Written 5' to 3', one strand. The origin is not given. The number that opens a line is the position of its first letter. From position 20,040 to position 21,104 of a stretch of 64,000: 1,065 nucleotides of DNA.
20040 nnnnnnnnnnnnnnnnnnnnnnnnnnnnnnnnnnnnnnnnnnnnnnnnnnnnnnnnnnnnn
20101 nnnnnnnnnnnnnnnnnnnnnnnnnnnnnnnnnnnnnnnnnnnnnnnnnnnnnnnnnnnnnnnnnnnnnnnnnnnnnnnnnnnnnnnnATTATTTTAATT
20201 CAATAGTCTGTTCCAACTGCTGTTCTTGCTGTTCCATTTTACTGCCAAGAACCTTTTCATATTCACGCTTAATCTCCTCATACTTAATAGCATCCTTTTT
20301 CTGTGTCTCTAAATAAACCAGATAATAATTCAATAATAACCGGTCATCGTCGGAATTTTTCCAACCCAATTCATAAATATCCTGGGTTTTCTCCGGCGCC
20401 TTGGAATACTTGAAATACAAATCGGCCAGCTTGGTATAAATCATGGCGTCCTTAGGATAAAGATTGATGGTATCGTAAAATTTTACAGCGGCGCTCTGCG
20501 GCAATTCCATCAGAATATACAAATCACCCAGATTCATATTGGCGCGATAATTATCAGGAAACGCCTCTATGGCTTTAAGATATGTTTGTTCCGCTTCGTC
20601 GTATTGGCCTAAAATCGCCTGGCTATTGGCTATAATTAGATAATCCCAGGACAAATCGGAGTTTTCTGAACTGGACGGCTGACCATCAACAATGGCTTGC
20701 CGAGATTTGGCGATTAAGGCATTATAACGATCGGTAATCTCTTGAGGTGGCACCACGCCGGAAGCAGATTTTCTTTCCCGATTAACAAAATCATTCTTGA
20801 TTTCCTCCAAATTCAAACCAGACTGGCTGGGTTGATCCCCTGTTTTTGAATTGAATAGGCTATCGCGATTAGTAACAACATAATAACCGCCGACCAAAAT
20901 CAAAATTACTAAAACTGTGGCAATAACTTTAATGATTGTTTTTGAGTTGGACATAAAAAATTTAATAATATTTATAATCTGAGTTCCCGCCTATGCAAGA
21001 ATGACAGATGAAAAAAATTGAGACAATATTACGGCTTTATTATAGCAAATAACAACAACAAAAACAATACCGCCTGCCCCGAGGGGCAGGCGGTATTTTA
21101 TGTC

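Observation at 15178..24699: Unrecognised ~150-aa domain shared by three surface proteins, at the C-terminus of two and in two N-terminal copies of the 1184-aa protein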

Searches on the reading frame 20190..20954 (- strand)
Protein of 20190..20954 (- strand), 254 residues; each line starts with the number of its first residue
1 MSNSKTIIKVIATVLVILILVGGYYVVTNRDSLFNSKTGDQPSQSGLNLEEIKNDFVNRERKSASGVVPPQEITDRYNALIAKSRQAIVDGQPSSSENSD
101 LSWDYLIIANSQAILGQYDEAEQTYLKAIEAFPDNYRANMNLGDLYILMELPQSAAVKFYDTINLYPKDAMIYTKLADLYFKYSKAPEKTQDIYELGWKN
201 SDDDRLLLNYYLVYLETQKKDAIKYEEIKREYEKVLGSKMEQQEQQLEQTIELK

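Call 3: search_protein_families(library=pfam, proteins=[window:20190-20954:-], max_evalue=1)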
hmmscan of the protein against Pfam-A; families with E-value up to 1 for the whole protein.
window:20190-20954:- (254 aa): 13 families
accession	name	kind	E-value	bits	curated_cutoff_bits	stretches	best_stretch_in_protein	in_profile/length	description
PF13431.12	TPR_17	-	1.1e-08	35.1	24.4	2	124-149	1-26/34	Tetratricopeptide repeat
PF13432.12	TPR_16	-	1.1e-06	29.4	32.7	1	115-167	10-62/65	Tetratricopeptide repeat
PF13414.12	TPR_11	-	1.5e-06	28.2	26.8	1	115-146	7-38/42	TPR repeat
PF13428.12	TPR_14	-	4e-06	27.4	23.5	1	105-145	4-44/44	Tetratricopeptide repeat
PF14559.12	TPR_19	-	1.6e-05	25.6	25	1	116-155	5-44/68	Tetratricopeptide repeat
PF00515.34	TPR_1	-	8.2e-05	22.7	27.8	1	108-135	7-34/34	Tetratricopeptide repeat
PF07719.23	TPR_2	-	0.00055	20.3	27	1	108-135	7-34/34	Tetratricopeptide repeat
PF13181.12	TPR_8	-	0.00079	19.8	25.7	1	105-135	4-34/34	Tetratricopeptide repeat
PF11846.14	Wzy_C_2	-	0.0017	18.8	28.5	1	107-138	151-182/191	Virulence factor membrane-bound polymerase, C-terminal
PF13424.12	TPR_12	-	0.0018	18.8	30.1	1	108-166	9-75/77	Tetratricopeptide repeat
PF13174.12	TPR_6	-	0.04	15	26.3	1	107-134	5-32/33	Tetratricopeptide repeat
PF12685.13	SpoIIIAH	-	0.12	12.8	30.6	1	10-58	4-46/191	SpoIIIAH-like protein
PF11132.13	SplA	-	0.37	11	25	0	92-127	34-71/74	Transcriptional regulator protein (SplA)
